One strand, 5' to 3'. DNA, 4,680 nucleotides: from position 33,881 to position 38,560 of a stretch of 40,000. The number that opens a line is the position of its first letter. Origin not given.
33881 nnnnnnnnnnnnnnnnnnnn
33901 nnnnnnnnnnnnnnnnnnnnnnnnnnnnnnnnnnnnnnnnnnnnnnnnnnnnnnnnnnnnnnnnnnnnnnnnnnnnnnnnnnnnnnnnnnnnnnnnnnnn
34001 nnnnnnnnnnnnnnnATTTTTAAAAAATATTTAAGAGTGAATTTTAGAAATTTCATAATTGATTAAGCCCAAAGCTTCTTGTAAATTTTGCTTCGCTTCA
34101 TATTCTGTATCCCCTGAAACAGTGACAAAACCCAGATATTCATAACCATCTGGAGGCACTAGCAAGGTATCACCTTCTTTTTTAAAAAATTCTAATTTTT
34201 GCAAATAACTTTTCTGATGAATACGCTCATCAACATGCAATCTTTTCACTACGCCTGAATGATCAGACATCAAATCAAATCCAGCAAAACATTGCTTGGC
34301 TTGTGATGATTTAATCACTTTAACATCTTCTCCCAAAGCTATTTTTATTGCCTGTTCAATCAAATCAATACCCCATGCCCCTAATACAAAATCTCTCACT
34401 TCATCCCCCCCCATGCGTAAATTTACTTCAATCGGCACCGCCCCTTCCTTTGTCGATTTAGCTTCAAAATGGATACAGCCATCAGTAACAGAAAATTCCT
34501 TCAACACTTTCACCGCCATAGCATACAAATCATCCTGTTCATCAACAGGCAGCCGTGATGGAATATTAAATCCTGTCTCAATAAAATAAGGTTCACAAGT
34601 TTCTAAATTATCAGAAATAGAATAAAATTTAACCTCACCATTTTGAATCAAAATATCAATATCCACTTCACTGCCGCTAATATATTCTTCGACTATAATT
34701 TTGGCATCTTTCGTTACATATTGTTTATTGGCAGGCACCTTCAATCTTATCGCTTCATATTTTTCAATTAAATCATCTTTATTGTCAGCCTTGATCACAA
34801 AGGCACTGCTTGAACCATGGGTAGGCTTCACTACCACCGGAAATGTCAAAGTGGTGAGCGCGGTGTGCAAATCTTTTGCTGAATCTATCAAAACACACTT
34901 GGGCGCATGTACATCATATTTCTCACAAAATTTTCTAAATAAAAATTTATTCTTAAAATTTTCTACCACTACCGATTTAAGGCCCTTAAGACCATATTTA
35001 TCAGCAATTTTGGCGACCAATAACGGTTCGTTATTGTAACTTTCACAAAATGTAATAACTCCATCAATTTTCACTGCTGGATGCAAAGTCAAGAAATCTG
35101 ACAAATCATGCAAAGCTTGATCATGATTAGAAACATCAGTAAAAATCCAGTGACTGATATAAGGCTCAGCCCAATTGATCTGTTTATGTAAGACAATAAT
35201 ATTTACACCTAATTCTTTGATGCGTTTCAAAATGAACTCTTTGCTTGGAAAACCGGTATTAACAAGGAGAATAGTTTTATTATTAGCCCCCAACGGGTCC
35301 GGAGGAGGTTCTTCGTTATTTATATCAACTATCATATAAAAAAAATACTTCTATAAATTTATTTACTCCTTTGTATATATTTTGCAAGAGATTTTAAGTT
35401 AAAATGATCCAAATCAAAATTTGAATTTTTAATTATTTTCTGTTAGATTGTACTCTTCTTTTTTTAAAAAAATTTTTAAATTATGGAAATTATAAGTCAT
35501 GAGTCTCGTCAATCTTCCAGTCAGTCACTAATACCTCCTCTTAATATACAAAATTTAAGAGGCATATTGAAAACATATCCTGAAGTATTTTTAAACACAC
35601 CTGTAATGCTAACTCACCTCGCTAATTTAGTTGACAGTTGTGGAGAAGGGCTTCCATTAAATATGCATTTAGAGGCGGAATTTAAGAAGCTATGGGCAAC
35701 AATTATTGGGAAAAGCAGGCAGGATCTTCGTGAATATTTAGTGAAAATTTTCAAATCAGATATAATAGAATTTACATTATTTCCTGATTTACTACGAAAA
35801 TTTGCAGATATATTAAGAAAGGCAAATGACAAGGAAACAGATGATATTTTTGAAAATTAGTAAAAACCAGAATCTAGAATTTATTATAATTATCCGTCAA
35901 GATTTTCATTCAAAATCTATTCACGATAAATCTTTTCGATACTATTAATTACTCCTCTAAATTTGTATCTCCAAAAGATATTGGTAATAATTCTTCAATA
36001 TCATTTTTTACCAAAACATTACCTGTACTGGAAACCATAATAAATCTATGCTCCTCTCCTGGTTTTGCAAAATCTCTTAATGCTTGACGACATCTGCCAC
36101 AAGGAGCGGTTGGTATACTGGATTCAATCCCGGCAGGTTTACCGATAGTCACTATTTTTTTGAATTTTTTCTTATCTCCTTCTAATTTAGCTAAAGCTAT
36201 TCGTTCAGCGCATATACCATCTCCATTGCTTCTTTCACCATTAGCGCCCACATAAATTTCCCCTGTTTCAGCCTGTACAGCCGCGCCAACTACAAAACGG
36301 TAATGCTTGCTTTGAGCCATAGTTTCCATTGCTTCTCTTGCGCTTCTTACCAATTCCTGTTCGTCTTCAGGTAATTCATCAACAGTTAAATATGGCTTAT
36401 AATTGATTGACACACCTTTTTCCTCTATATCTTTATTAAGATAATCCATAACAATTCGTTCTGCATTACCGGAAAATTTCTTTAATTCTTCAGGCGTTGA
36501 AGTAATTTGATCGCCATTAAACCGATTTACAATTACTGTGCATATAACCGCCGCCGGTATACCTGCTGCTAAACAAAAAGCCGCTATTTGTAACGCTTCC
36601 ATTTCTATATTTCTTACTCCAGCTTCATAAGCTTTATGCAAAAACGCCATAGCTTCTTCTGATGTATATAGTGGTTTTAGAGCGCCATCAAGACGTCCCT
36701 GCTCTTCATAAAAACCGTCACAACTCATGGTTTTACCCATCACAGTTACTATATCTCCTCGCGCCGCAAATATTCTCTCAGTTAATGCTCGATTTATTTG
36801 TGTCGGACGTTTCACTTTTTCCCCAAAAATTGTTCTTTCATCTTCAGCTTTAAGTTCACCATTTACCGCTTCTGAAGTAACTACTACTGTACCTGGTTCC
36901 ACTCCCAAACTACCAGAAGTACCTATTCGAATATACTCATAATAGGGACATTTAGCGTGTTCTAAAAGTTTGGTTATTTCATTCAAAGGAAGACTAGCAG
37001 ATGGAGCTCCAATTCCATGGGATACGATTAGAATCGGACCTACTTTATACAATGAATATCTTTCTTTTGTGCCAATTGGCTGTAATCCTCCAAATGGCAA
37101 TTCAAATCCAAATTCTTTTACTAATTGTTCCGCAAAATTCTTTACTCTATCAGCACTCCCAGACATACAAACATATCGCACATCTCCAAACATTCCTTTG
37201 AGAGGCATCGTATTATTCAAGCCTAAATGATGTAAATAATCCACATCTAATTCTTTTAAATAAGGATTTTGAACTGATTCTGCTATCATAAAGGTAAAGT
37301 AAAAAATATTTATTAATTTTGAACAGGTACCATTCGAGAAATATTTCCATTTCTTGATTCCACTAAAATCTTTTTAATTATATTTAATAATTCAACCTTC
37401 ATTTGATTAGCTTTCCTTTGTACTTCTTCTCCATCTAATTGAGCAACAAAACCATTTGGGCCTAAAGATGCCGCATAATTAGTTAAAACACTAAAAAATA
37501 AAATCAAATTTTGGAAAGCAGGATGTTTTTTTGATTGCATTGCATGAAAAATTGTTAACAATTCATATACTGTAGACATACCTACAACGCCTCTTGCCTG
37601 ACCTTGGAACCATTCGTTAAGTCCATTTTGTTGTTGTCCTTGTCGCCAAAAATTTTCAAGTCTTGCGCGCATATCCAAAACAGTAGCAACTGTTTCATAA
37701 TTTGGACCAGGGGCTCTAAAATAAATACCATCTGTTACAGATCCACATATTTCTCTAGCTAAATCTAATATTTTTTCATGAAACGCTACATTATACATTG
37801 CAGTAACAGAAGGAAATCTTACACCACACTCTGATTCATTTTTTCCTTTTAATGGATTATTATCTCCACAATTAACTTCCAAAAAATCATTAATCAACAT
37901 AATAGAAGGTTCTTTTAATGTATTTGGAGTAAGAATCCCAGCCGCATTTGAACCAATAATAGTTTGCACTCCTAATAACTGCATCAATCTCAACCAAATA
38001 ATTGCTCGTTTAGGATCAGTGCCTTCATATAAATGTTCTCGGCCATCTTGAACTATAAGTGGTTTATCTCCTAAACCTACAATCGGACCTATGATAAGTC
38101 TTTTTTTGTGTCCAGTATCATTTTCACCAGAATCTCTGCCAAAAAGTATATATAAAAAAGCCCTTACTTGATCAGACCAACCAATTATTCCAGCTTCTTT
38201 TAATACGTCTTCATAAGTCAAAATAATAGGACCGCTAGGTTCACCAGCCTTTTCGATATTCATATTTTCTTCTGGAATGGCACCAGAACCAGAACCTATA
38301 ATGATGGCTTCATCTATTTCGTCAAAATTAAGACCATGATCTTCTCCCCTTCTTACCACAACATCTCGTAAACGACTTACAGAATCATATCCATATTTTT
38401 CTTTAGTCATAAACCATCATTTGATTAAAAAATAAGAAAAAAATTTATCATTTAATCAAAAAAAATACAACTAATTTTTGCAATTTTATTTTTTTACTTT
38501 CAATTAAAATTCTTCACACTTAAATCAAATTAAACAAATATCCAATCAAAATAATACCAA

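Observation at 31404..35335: Back-to-back triplet of catalytically intact LAL / carnosine-synthase-like ATP-grasp ligases: candidate ribosome-independent peptide or amide assembly module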

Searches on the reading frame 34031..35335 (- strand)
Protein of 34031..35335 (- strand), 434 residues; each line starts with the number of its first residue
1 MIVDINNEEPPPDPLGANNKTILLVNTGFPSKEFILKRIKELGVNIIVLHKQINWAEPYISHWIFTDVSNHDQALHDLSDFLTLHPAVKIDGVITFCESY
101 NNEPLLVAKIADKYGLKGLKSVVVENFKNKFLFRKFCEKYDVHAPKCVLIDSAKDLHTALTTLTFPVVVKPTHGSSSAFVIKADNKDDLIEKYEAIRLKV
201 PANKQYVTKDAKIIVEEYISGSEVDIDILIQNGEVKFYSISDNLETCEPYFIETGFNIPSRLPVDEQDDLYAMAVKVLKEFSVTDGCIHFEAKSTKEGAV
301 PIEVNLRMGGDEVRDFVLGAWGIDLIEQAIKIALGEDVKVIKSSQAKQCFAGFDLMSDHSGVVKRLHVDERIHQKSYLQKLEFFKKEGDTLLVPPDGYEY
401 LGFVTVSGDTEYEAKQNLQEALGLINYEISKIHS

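Call 3: search_protein_families(library=pfam, proteins=[window:34031-35335:-], max_evalue=0.01)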
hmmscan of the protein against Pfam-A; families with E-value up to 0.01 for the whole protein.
window:34031-35335:- (434 aa): 11 families
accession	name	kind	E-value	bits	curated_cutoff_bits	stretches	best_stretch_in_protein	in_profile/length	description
PF13535.11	ATP-grasp_4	-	1.8e-23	83.4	27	1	164-311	2-156/160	ATP-grasp domain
PF18603.7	LAL_C2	-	2.3e-12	47.4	29.4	1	355-429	3-77/78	L-amino acid ligase C-terminal domain 2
PF07478.18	Dala_Dala_lig_C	-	1.1e-08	35.3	24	1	157-285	29-153/204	D-ala D-ala ligase C-terminus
PF02655.19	ATP-grasp_3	-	1.7e-08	35.2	23.2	1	128-310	2-159/160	ATP-grasp domain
PF02786.22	CPSase_L_D2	-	2.4e-07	30.9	19.8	1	132-339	4-209/211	Carbamoyl-phosphate synthase L chain, ATP binding domain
PF15632.11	ATPgrasp_Ter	-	2.1e-06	28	29.1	1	212-341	4-116/131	ATP-grasp in the biosynthetic pathway with Ter operon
PF01071.24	GARS_A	-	6.2e-06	26.6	27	1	130-239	3-109/194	Phosphoribosylglycinamide synthetase, ATP-grasp (A) domain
PF08443.16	RimK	-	1.9e-05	24.8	21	1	129-235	3-99/188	RimK-like ATP-grasp domain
PF18130.6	ATPgrasp_N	-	9.2e-05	23.4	27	1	40-116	5-79/81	ATP-grasp N-terminal domain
PF02222.28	ATP-grasp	-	0.00023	21.3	27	1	136-284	2-140/179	ATP-grasp domain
PF14397.11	ATPgrasp_ST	-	0.0031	17.2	31.4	0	123-220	15-121/278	Sugar-transfer associated ATP-grasp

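Call 4: search_protein_families(library=ncbifam, proteins=[window:34031-35335:-], max_evalue=0.01)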
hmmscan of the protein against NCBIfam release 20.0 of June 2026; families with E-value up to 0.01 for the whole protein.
window:34031-35335:- (434 aa): 52 families (the best 25 are shown)
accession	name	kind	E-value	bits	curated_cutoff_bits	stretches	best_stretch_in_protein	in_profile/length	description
NF002563.0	PRK02186.1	subfamily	2.5e-25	88.9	625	1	59-412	42-379/890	argininosuccinate lyase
NF005543.0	PRK07206.1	subfamily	6.5e-20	71.2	302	1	19-407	2-390/416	hypothetical protein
TIGR01369.1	CPSaseII_lrg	equivalog_domain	5.4e-15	54.1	1027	1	118-346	658-877/1052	carbamoyl-phosphate synthase (glutamine-hydrolyzing) large subunit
NF009405.0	PRK12767.1-4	equivalog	2.6e-11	43.1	390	1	103-310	81-268/320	carbamoyl phosphate synthase-like protein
TIGR00768.1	rimK_fam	subfamily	1.2e-10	41.2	143.4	1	103-235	60-187/276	RimK family alpha-L-glutamate ligase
NF002378.0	PRK01372.1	subfamily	2.8e-10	39.4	243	1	129-281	100-244/305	D-alanine--D-alanine ligase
NF009404.0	PRK12767.1-3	equivalog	6.7e-10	38.4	316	1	122-229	104-213/344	carbamoyl phosphate synthase-like protein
NF053745.1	AAntcapLigBacD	equivalog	1.7e-09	36.6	850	1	101-233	106-254/471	alanine--anticapsin ligase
NF003671.0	PRK05294.1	equivalog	4e-09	34.6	599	1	118-345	655-873/1058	carbamoyl-phosphate synthase large subunit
TIGR02144.1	LysX_arch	equivalog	4.9e-09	35.7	275.6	1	95-305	53-251/281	lysine biosynthesis protein LysX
NF053643.1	Ddl_archaea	equivalog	6.5e-09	35.2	500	1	125-343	102-306/367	putative pseudomurein biosynthesis ATP-grasp protein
TIGR01205.1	D_ala_D_alaTIGR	subfamily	3.6e-08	32.8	245.65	1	129-281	106-260/318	D-alanine--D-alanine ligase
NF009402.0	PRK12767.1-1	equivalog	3.9e-08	32.5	218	1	122-195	108-179/329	carbamoyl phosphate synthase-like protein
NF000091.3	D_ala_D_ser_VanG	exception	1.3e-07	30.8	495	1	133-280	139-285/344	D-alanine--D-serine ligase VanG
NF041595.1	dap_A_syn_DdaF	equivalog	1.5e-07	30.5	840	1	125-365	111-354/424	dapdiamide A synthase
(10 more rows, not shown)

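Call 43: find_related_loci(query=window:34031-35335:-, collection=metagenome_contigs, flank=10000)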
Query window:34031-35335:- (434 aa) in metagenome_contigs; peptide patterns used: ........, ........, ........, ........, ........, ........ (x = any residue, [..] = any of these).
131 stretches matched a pattern, but none encodes a relative of the query by tblastn (E <= 1e-3).

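Call 51: list_cluster_members(proteins=[L034:9965-12400:+, window:34031-35335:-, window:32765-34015:-, window:31404-32747:-])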
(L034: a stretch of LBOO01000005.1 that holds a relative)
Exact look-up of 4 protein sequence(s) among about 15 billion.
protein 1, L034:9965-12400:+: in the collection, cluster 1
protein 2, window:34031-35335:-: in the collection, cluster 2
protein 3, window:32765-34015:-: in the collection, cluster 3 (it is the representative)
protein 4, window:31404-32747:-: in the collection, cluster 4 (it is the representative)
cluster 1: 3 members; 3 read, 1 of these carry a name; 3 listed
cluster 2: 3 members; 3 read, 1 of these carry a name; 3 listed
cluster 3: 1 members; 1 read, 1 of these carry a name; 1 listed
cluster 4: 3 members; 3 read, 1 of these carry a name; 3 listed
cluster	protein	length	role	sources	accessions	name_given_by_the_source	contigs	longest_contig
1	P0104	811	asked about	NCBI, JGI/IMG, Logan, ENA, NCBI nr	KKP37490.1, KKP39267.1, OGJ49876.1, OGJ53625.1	hypothetical protein A2483_05930 [Candidatus Peregrinibacteria bacterium ... | MAG: D-alanine-D-alanine ligase [Candidatus Peregrinibacteria bacterium GW2011_GWA2_33_10]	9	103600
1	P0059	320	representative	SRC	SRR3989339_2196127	-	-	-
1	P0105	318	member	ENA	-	-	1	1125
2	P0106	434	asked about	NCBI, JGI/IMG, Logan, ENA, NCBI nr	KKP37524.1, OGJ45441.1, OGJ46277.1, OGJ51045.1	MAG: hypothetical protein UR28_C0029G0006 [Candidatus Peregrinibacteria bacterium ...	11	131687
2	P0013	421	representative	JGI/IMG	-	-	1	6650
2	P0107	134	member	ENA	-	-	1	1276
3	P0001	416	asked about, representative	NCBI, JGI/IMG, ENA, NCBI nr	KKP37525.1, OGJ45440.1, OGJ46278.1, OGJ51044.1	MAG: hypothetical protein UR28_C0029G0007 [Candidatus Peregrinibacteria bacterium ...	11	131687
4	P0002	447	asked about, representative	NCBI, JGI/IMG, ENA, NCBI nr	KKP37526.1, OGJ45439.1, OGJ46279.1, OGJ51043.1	MAG: hypothetical protein UR28_C0029G0008 [Candidatus Peregrinibacteria bacterium ...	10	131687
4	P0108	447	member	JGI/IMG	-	-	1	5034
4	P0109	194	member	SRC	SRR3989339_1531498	-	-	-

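Call 59: find_homologous_proteins(query=window:34031-35335:-, max_evalue=0.001)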
Query window:34031-35335:- (434 aa): 147 proteins with E <= 0.001 among 5653 candidates; the best 120 are listed.
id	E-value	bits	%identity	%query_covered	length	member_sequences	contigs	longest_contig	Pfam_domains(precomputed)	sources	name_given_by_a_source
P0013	7.3e-275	930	97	100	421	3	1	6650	PF13535.12,PF15632.12,PF02786.23,PF02222.28,PF08443.17,PF02655.20,PF18603.8,PF07478.19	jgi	-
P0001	6.2e-126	439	48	95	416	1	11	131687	PF13535.12,PF02786.23,PF18130.7,PF02655.20,PF01071.25,PF18603.8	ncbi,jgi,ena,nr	ncbi:MAG: hypothetical protein UR28_C0029G0007 [Candidatus Peregrinibacteria bacterium GW2011_GWF2_3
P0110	3.0e-123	430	49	95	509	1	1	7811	PF13535.12,PF15632.12,PF02786.23,PF02222.28,PF18130.7,PF02655.20,PF18603.8,PF07478.19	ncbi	ncbi:MAG: ATP-grasp domain-containing protein, partial [Patescibacteria group bacterium]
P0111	5.1e-123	429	49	96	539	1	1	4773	PF13535.12,PF15632.12,PF02655.20,PF18603.8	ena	-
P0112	1.0e-122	428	47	95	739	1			PF13535.12,PF14397.12,PF15632.12,PF02786.23,PF02222.28,PF18130.7,PF08443.17,PF02655.20,PF01071.25,PF18603.8,PF07478.19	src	-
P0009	4.6e-122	426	49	95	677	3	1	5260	PF13535.12,PF02222.28,PF08443.17,PF02655.20,PF18603.8,PF07478.19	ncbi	-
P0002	2.4e-120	420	48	95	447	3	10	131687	PF13535.12,PF15632.12,PF02786.23,PF02655.20,PF01071.25,PF18603.8,PF07478.19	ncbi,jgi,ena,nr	ncbi:MAG: hypothetical protein UR28_C0029G0008 [Candidatus Peregrinibacteria bacterium GW2011_GWF2_3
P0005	6.9e-120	419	48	96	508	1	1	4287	PF13535.12,PF15632.12,PF02655.20,PF18603.8,PF07478.19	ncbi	-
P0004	1.4e-119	418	46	98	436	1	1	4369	PF13535.12,PF15632.12,PF02786.23,PF02655.20,PF18603.8,PF07478.19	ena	-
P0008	6.6e-119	416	44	98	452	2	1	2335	PF13535.12,PF15632.12,PF02786.23,PF18130.7,PF02655.20,PF01071.25,PF18603.8,PF07478.19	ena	-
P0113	1.0e-118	415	45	96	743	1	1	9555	PF13535.12,PF15632.12,PF02786.23,PF02222.28,PF08443.17,PF02655.20,PF01071.25,PF18603.8,PF07478.19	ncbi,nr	ncbi:ATP-grasp domain-containing protein [Candidatus Roizmanbacteria bacterium]|nr:ATP-grasp domain-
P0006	1.1e-117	412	48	90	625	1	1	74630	PF13535.12,PF15632.12,PF02786.23,PF02222.28,PF08443.17,PF02655.20,PF01071.25,PF18603.8,PF07478.19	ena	-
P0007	1.7e-117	411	46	95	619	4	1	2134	PF13535.12,PF15632.12,PF02786.23,PF02222.28,PF08443.17,PF02655.20,PF01071.25,PF18603.8,PF07478.19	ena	-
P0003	2.8e-117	410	44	95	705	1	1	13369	PF13535.12,PF15632.12,PF02786.23,PF02222.28,PF08443.17,PF02655.20,PF01071.25,PF18603.8,PF07478.19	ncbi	ncbi:MAG: ATP-grasp domain-containing protein, partial [Acidobacteriaceae bacterium]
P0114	2.1e-115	404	48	96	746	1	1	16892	PF13535.12,PF14397.12,PF15632.12,PF02786.23,PF02222.28,PF08443.17,PF02655.20,PF01071.25,PF18603.8,PF07478.19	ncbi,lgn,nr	ncbi:ATP-grasp domain-containing protein [Candidatus Woesearchaeota archaeon]|nr:ATP-grasp domain-co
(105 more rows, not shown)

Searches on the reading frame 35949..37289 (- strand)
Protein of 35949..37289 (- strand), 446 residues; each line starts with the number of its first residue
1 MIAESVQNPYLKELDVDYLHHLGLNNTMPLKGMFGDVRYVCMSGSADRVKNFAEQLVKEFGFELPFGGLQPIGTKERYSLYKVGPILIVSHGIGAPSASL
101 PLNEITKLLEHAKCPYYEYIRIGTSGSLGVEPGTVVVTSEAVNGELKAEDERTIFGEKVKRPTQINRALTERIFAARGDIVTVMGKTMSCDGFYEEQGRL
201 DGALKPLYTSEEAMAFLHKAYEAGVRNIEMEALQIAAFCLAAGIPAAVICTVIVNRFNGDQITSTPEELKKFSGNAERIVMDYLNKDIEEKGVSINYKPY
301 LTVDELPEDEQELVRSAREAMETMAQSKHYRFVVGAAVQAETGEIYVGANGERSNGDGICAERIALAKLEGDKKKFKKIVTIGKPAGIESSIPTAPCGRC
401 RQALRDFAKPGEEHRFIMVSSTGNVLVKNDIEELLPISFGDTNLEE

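Call 11: search_protein_families(library=pfam, proteins=[window:35949-37289:-], max_evalue=0.001)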
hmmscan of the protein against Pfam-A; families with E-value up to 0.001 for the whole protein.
window:35949-37289:- (446 aa): 2 families
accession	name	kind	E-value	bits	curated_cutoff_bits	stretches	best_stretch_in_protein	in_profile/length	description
PF01048.26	PNP_UDP_1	-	3.5e-25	89.2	25.1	1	38-280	1-228/233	Phosphorylase superfamily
PF00383.29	dCMP_cyt_deam_1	-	1.1e-10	41.7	25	1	309-407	3-93/102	Cytidine and deoxycytidylate deaminase zinc-binding region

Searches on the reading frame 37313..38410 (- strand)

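Call 11: search_protein_families(library=pfam, proteins=[window:37313-38410:-], max_evalue=0.001)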
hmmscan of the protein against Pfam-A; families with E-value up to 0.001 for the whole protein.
window:37313-38410:- (365 aa): 1 family
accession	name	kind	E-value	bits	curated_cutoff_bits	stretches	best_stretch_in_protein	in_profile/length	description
PF01048.26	PNP_UDP_1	-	3.1e-10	40.3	25.1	1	97-332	26-219/233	Phosphorylase superfamily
